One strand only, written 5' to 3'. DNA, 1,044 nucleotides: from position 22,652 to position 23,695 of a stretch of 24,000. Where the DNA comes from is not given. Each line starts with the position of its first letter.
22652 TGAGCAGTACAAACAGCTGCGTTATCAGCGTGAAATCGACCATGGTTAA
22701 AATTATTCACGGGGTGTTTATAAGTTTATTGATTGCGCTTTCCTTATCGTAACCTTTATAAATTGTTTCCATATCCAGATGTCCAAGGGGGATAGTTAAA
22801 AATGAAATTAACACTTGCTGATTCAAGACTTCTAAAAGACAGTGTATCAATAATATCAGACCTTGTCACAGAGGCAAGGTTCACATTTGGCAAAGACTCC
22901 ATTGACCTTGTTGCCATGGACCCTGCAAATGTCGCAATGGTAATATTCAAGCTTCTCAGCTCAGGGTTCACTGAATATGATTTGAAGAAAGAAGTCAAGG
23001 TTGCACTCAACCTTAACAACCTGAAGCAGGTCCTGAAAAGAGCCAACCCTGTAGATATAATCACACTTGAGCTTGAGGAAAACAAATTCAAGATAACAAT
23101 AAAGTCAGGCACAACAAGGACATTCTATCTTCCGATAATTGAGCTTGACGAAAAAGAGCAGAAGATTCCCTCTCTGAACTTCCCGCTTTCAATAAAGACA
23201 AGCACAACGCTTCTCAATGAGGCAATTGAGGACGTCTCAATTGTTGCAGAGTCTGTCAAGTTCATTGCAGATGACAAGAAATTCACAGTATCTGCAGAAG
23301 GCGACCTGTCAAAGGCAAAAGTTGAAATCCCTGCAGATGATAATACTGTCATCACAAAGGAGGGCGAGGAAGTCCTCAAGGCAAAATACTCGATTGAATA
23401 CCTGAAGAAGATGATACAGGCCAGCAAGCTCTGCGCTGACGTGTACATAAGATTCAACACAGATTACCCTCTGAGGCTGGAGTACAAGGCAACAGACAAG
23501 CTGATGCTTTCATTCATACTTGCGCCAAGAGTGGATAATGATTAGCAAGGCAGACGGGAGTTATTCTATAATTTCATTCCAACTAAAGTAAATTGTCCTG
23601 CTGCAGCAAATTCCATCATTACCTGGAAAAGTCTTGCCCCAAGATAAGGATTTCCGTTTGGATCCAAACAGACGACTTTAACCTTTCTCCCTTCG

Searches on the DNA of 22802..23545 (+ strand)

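Call 36: search_rna_families(sources=[L045, L047], threshold=gathering)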
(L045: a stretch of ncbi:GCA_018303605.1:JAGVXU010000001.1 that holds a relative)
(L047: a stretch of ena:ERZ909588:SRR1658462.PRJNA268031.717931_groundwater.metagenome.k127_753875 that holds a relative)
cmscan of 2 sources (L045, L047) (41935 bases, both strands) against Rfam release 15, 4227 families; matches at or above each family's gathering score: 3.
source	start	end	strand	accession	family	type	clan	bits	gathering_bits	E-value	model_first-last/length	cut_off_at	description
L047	1306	1380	-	RF00005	tRNA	Gene; tRNA;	CL00001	64.7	29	5.8e-12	1-71/71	no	tRNA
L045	908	1058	+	RF00005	tRNA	Gene; tRNA;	CL00001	45.9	29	9e-07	1-71/71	no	tRNA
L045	2244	2370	+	RF00005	tRNA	Gene; tRNA;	CL00001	44.3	29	2.5e-06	1-71/71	no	tRNA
